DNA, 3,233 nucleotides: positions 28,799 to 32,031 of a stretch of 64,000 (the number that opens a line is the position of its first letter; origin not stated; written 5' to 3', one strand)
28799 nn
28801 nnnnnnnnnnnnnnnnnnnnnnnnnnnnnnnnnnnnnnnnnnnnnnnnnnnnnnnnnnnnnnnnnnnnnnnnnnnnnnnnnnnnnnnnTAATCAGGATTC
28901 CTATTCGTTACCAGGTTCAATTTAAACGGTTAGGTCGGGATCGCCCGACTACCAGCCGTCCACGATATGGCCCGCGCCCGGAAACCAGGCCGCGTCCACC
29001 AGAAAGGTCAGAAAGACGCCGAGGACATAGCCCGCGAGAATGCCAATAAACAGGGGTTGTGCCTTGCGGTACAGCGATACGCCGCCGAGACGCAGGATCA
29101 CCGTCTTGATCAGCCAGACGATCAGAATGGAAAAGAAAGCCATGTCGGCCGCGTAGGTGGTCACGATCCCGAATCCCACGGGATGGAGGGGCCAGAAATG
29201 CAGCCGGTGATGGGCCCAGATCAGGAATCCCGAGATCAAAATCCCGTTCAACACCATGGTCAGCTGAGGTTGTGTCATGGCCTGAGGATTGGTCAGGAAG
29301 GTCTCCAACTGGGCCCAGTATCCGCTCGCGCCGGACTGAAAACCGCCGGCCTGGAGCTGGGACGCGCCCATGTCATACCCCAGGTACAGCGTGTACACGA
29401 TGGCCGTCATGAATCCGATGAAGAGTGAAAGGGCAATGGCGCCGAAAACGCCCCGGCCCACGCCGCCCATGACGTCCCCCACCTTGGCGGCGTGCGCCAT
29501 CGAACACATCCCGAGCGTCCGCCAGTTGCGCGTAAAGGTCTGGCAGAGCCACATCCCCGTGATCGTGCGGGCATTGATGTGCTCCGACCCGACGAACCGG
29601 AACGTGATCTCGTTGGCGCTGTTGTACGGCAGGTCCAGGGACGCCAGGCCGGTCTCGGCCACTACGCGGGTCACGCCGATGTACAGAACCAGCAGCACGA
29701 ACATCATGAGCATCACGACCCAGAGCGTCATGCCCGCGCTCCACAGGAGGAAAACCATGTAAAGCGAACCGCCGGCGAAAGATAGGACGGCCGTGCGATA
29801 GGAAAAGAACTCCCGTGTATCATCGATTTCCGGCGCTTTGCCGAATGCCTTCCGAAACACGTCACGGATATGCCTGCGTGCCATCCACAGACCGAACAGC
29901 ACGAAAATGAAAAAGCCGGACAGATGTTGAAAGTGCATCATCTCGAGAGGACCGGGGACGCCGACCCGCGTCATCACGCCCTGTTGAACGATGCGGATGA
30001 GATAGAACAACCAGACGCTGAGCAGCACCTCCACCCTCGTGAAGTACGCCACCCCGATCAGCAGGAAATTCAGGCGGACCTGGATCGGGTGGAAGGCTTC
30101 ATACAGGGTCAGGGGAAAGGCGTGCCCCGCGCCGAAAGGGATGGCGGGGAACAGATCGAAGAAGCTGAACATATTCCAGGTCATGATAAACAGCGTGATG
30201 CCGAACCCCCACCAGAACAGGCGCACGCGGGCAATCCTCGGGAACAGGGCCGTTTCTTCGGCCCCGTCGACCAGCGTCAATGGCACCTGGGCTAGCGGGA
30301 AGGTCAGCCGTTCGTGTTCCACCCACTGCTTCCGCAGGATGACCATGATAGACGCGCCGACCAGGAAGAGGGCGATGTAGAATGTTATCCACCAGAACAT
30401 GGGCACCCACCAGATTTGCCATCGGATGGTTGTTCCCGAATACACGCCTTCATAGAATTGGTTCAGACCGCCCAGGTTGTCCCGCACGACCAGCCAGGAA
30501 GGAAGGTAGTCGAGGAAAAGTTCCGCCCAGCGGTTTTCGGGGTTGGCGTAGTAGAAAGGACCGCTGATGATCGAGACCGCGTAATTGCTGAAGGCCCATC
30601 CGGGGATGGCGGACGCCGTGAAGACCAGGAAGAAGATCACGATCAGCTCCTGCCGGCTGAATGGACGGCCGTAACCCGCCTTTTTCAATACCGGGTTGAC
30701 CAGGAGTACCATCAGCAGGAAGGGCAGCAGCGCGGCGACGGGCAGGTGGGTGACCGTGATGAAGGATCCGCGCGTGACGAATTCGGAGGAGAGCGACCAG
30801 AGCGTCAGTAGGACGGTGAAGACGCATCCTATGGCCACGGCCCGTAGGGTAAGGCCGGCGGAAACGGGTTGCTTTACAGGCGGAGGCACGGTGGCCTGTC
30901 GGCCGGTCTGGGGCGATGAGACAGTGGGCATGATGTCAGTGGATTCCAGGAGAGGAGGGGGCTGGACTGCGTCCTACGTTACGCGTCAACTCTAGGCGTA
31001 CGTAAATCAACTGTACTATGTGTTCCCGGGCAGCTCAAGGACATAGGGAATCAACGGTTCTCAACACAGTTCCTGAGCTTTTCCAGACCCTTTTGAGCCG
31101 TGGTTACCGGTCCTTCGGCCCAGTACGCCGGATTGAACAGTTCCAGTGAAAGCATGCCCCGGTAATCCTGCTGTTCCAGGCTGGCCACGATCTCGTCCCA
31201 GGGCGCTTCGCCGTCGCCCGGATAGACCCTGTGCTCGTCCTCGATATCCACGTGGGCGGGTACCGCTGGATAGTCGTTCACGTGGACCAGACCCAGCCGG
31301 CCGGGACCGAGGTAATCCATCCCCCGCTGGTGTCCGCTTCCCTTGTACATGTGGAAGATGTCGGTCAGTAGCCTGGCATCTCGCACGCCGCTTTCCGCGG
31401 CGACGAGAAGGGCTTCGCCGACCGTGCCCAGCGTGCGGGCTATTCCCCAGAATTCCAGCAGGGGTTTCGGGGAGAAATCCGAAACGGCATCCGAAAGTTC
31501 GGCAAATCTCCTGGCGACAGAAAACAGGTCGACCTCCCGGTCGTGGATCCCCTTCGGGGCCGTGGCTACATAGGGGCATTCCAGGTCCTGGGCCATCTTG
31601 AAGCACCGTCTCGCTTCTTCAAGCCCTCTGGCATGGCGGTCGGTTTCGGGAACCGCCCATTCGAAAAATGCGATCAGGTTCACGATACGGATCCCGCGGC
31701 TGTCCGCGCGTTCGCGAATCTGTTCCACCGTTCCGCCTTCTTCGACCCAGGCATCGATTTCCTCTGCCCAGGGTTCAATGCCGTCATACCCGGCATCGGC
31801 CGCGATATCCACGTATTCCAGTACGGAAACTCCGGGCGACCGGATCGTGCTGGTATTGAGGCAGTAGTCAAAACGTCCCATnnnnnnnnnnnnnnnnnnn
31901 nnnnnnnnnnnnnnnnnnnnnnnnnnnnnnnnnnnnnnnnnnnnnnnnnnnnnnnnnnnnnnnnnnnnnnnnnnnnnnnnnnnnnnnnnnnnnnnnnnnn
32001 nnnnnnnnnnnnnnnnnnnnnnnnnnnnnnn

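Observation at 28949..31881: Two paralogous 600-660-aa polytopic membrane proteins, one with a TIM-barrel isomerase partner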

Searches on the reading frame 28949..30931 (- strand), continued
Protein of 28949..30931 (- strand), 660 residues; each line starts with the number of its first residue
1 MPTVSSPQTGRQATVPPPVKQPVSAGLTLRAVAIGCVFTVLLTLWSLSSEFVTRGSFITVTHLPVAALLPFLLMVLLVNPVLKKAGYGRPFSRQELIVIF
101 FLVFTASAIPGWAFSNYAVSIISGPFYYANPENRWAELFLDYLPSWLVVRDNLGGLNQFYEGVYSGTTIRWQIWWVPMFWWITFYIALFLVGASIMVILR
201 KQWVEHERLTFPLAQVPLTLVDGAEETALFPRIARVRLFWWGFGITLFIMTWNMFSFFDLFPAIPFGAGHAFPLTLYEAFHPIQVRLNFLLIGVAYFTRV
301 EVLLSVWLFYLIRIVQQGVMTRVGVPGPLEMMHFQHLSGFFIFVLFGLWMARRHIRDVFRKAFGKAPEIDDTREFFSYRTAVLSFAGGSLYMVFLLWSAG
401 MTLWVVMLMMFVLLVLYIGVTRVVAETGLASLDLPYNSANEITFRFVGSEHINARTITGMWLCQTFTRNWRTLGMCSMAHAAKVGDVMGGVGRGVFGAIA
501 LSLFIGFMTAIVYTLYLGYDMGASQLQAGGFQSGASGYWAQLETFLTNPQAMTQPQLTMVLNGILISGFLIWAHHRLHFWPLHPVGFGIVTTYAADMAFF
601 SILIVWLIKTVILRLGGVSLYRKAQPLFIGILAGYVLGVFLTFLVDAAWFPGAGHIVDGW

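Call 76: search_solved_structures(query=L089:10013-10831:+, max_evalue=0.01)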
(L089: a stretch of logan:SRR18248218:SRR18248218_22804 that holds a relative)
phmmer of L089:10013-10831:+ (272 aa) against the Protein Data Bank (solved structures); distinct sequences matched with E-value up to 0.01: 5.
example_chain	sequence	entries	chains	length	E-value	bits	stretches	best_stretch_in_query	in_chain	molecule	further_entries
3cny_A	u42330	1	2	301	5.1e-05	25.8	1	111-203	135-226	Inositol catabolism protein IolE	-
3p6l_A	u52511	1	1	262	0.00013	24.5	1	118-247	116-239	Sugar phosphate isomerase/epimerase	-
4kw2_A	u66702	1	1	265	0.00027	23.5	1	117-242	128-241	Uncharacterized protein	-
3wqo_A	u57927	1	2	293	0.001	21.5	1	112-244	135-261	Uncharacterized protein MJ1311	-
3tva_A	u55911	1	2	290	0.0053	19.2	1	147-265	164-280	Xylose isomerase domain protein TIM barrel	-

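Call 87: predict_structure(alignment_id=A4)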
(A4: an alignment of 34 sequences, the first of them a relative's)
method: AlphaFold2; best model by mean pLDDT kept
length: 664 residues; sequences in the alignment: 34
mean_pLDDT: 86.0   pTM: 0.88
mean pLDDT of the five models: 86.0, 85.9, 85.7, 85.2, 84.1
residues with pLDDT >= 90: 320; 70-90: 274; 50-70: 64; < 50: 6
segments of 3 or more residues with pLDDT < 50: none
pLDDT, mean of each block of 10 residues (from residue 1): 55 91 94 84 80 93 89 90 92 81 89 84 90 91 89 93 91 93 90 90 73 86 94 88 79 87 88 92 93 90 64 82 93 94 87 85 95 95 93 91 89 65 85 89 80 68 90 82 59 68 92 94 90 76 83 78 93 94 91 82 91 94 92 94 90 83 55
secondary structure, 60 per line:
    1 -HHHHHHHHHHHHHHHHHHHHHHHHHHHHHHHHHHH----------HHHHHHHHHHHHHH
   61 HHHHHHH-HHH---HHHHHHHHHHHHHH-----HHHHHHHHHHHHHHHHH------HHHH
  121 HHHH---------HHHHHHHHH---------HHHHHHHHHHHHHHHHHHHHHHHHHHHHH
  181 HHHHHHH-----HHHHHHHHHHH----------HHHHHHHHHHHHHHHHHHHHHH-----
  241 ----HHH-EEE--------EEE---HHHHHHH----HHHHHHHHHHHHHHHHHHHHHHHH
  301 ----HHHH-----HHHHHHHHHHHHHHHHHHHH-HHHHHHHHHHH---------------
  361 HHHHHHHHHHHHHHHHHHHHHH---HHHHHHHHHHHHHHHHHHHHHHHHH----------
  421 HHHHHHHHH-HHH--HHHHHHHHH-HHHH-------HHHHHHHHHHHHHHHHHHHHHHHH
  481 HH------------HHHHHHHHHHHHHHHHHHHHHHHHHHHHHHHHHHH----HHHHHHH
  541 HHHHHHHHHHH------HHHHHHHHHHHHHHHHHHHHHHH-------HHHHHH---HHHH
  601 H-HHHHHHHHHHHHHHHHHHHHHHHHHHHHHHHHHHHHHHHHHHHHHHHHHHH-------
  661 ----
elements in order: H2-36 H47-67 H75-88 H94-110 H117-124 H134-142 H152-187 H193-203 H214-235 E249-251 E260-262 H266-272 H277-300 H305-308 H314-333 H335-345 H361-382 H386-410 H421-429 H436-444 H446-449 H457-482 H495-529 H534-551 H558-580 H588-593 H597-601 H603-653

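Call 89: fold_search(model_id=the predicted structure, library=pdb)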
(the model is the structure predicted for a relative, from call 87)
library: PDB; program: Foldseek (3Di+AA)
matches with E <= 10: 235; with E <= 0.001: 1
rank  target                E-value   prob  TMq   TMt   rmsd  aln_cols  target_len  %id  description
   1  7wsr_A                1.3e-07  1.00  0.62  0.68   7.2       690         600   13  Cryo-EM structure of the barley Yellow stripe 1 transporter (released 2022-11-30)
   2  6afu_A                1.0e-02  0.30  0.13  0.12  27.2       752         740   11  Proton pyrophosphatase-L555M mutant (released 2019-04-10)
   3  5gpj_A                1.3e-02  0.41  0.16  0.15  26.6       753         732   11  Crystal Structure of Proton-Pumping Pyrophosphatase (released 2016-12-28)
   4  5lzr_B                2.2e-02  0.23  0.13  0.13  27.3       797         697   12  Crystal structure of Thermotoga maritima sodium pumping membrane integral pyrophosphatase in complex with tungstate an (released 2016-12-14)
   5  9g8j_A                3.0e-02  0.20  0.14  0.13  29.1       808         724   11  Structure of K+-dependent Na+-PPase from Thermotoga maritima in complex with zoledronate (released 2025-06-04)
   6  9g8j_D                3.0e-02  0.14  0.11  0.10  25.7       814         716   13  Structure of K+-dependent Na+-PPase from Thermotoga maritima in complex with zoledronate (released 2025-06-04)
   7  5gpj_C                3.1e-02  0.30  0.16  0.16  25.5       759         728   11  Crystal Structure of Proton-Pumping Pyrophosphatase (released 2016-12-28)
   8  9g8j_C                3.7e-02  0.25  0.16  0.15  28.1       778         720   12  Structure of K+-dependent Na+-PPase from Thermotoga maritima in complex with zoledronate (released 2025-06-04)
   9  6qxa_B                4.4e-02  0.18  0.14  0.14  27.5       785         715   15  Structure of membrane bound pyrophosphatase from Thermotoga maritima in complex with imidodiphosphate and N-[(2-amino- (released 2019-04-10)
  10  9g8k_B                4.6e-02  0.12  0.11  0.11  27.3       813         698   11  Structure of K+-dependent Na+-PPase from Thermotoga maritima in complex with Ca2+ and Etidronate (released 2025-06-04)
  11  4av3_B                8.3e-02  0.12  0.12  0.12  27.4       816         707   11  Crystal structure of Thermotoga Maritima sodium pumping membrane integral pyrophosphatase with metal ions in active si (released 2012-08-08)
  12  9g8j_B                8.6e-02  0.10  0.11  0.11  25.2       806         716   12  Structure of K+-dependent Na+-PPase from Thermotoga maritima in complex with zoledronate (released 2025-06-04)
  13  8p2z_C                1.1e-01  0.06  0.09  0.10  32.0       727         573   11  Structure of human SIT1 bound to L-pipecolate (focussed map / refinement) (released 2024-06-12)
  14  8b24_B                1.1e-01  0.11  0.12  0.11  26.7       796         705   12  Time-resolved structure of K+-dependent Na+-PPase from Thermotoga maritima 3600-seconds post reaction initiation with  (released 2024-01-17)
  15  8y6i_A                1.2e-01  0.06  0.09  0.09  34.8       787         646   10  P-glycoprotein in complex with UIC2 Fab and triple elacridar molecules in nanodisc (released 2024-04-17)
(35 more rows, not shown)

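Call 90: find_encoding_contigs(protein=P0058, flank=6000, max_places=1)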
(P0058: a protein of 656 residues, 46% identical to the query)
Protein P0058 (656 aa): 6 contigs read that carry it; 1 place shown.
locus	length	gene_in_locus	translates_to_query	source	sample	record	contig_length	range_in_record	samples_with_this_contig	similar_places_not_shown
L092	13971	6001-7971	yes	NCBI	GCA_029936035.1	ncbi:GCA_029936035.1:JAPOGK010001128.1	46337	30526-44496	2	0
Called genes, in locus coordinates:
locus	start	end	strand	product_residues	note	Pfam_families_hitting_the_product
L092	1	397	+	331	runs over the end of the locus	PF01963:TraB_PrgY_gumN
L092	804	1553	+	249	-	PF10108:DNA_pol_B_exo2 (faint)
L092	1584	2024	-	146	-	PF04909:Amidohydro_2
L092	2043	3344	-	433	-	PF18082:NAT_N, PF18164:GNAT_C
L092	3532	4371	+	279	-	PF00491:Arginase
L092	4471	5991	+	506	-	PF00171:Aldedh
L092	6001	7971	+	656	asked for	PF20581:DUF6785, PF20580:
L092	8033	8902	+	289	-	PF05721:PhyH (weak)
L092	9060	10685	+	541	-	-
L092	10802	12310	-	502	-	PF00884:Sulfatase, PF01663:Phosphodiest (faint), PF16347:SGSH_C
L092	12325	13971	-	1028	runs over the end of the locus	PF01636:APH, PF01551:Peptidase_M23, PF00202:Aminotran_3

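Call 91: find_encoding_contigs(protein=P0081, flank=6000, max_places=1)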
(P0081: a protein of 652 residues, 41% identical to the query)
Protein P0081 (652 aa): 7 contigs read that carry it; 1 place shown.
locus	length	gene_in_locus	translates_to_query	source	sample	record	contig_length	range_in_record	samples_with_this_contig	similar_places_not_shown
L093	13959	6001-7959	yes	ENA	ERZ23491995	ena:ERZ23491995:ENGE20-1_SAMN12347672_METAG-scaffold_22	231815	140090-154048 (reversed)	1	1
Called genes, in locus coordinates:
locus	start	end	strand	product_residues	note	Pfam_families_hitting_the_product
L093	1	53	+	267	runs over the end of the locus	PF05721:PhyH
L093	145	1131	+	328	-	PF04199:Cyclase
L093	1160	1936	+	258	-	PF00106:adh_short, PF13561:adh_short_C2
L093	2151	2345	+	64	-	-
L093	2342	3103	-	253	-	PF13085:Fer2_3, PF12838:Fer4_7 (faint), PF13183:Fer4_8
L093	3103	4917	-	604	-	PF00890:FAD_binding_2, PF01266:DAO (faint), PF03486:HI0933_like (faint), PF07992:Pyr_redox_2 (faint), PF02910:Succ_DH_flav_C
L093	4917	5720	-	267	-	-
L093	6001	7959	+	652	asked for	PF20581:DUF6785, PF20580:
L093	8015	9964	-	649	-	PF20581:DUF6785, PF20580:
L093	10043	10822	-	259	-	PF00106:adh_short, PF08659:KR, PF23441:SDR, PF13561:adh_short_C2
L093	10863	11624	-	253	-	PF01261:AP_endonuc_2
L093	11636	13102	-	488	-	PF00884:Sulfatase, PF01663:Phosphodiest, PF16347:SGSH_C (faint)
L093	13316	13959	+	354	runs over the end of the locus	PF01408:GFO_IDH_MocA, PF02894:GFO_IDH_MocA_C, PF22725:GFO_IDH_MocA_C3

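Call 92: find_encoding_contigs(protein=P0110, flank=6000, max_places=1)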
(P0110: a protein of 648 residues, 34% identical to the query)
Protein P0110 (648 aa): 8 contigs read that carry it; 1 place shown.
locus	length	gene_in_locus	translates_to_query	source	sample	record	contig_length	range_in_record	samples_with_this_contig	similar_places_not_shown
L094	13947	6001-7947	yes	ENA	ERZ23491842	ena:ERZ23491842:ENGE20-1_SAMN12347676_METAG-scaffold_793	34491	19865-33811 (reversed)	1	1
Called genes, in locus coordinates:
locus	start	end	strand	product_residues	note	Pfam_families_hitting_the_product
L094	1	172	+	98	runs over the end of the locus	PF03960:ArsC (weak)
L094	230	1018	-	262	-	PF03328:HpcH_HpaI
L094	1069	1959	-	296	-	PF00248:Aldo_ket_red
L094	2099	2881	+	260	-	PF00106:adh_short, PF08659:KR, PF13561:adh_short_C2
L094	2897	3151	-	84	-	-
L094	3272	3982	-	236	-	-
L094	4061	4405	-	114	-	-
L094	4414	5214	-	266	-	PF01261:AP_endonuc_2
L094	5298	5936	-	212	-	PF07883:Cupin_2, PF02311:AraC_binding (weak)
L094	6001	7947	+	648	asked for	PF20581:DUF6785, PF20580:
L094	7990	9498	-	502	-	PF00884:Sulfatase, PF01663:Phosphodiest (faint), PF02995:DUF229 (weak), PF16347:SGSH_C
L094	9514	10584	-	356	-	PF08450:SGL (faint), PF10282:Lactonase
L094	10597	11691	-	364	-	PF00180:Iso_dh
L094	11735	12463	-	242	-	PF01182:Glucosamine_iso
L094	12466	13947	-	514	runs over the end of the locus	PF07969:Amidohydro_3, PF01979:Amidohydro_1 (weak)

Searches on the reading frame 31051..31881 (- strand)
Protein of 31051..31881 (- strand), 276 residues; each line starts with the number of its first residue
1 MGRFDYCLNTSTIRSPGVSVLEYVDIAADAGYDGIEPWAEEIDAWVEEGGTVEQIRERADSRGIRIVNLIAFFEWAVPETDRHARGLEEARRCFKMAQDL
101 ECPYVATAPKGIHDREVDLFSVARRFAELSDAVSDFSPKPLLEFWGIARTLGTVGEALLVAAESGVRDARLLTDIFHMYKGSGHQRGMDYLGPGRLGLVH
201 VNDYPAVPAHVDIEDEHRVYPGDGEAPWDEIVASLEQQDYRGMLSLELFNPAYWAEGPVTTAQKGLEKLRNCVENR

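Call 6: search_protein_families(library=pfam, proteins=[window:31051-31881:-], max_evalue=0.01)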
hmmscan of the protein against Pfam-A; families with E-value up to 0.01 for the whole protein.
window:31051-31881:- (276 aa): 1 family
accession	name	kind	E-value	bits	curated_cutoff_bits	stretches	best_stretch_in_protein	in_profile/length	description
PF01261.30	AP_endonuc_2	-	4.6e-30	105.6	31.1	1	24-272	1-249/249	Xylose isomerase-like TIM barrel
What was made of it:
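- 31051..31881 (-): TIM-barrel partner of copy 2 (PF01261, 276 aa, no signal peptide). It lies 119 nt upstream on the same strand. Pfam E 4.6e-30 (call 6).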

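Call 11: search_protein_families(library=ncbifam, proteins=[window:31051-31881:-], max_evalue=0.001)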
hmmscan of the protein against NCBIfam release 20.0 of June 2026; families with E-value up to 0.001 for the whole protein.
window:31051-31881:- (276 aa): 5 families
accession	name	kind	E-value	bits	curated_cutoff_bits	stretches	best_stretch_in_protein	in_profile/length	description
NF042435.1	DhshikDhtase_QuiC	equivalog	1.5e-14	53.5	1200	1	21-269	15-261/635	3-dehydroshikimate dehydratase QuiC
TIGR03234.1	OH-pyruv-isom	equivalog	8.7e-07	28.5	353.45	1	151-248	154-240/254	hydroxypyruvate isomerase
NF051856.1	PsicseEpim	equivalog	3.1e-05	23.9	300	0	210-249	207-246/287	D-psicose 3-epimerase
NF041099.2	keto_glucon_epim_IolO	equivalog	0.0001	21.7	300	0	208-267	206-265/269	5-keto-L-gluconate epimerase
NF007360.0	PRK09856.1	equivalog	0.00012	21.7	305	0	214-274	215-272/276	fructoselysine 3-epimerase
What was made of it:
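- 31051..31881 (-): NCBIfam QuiC 53 bits, far below the cut-off of 1200 (call 11).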

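Call 74: search_solved_structures(query=window:31051-31881:-, max_evalue=0.01)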
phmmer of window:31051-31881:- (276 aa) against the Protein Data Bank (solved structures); distinct sequences matched with E-value up to 0.01: 9.
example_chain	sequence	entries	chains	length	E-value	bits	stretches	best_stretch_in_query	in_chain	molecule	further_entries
1i60_A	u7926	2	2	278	7.2e-10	42.1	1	24-264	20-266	IOLI PROTEIN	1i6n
5hmq_A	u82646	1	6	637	1.6e-08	37.7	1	20-269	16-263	4-hydroxyphenylpyruvate dioxygenase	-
3u0h_A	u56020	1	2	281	3.7e-07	33.3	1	165-251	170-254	Xylose isomerase domain protein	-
7vpf_A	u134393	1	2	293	8.3e-06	28.8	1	37-256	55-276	Xylose isomerase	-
4pgl_A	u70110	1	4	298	0.00053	22.9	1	209-249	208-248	D-tagatose 3-epimerase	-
4q7i_A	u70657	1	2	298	0.00087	22.2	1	209-249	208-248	D-tagatose 3-epimerase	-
4pfh_A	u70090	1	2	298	0.0018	21.2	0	213-249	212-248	D-tagatose 3-epimerase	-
2ou4_A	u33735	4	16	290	0.0023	20.8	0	209-249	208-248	D-tagatose 3-epimerase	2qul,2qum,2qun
4xsl_A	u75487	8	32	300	0.0026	20.7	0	209-249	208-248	D-tagatose 3-epimerase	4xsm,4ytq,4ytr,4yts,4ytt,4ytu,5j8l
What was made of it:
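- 31051..31881 (-): Best PDB sequence matches are IolI 1i60 (E 7e-10) and the N-domain of 5hmq (call 74).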
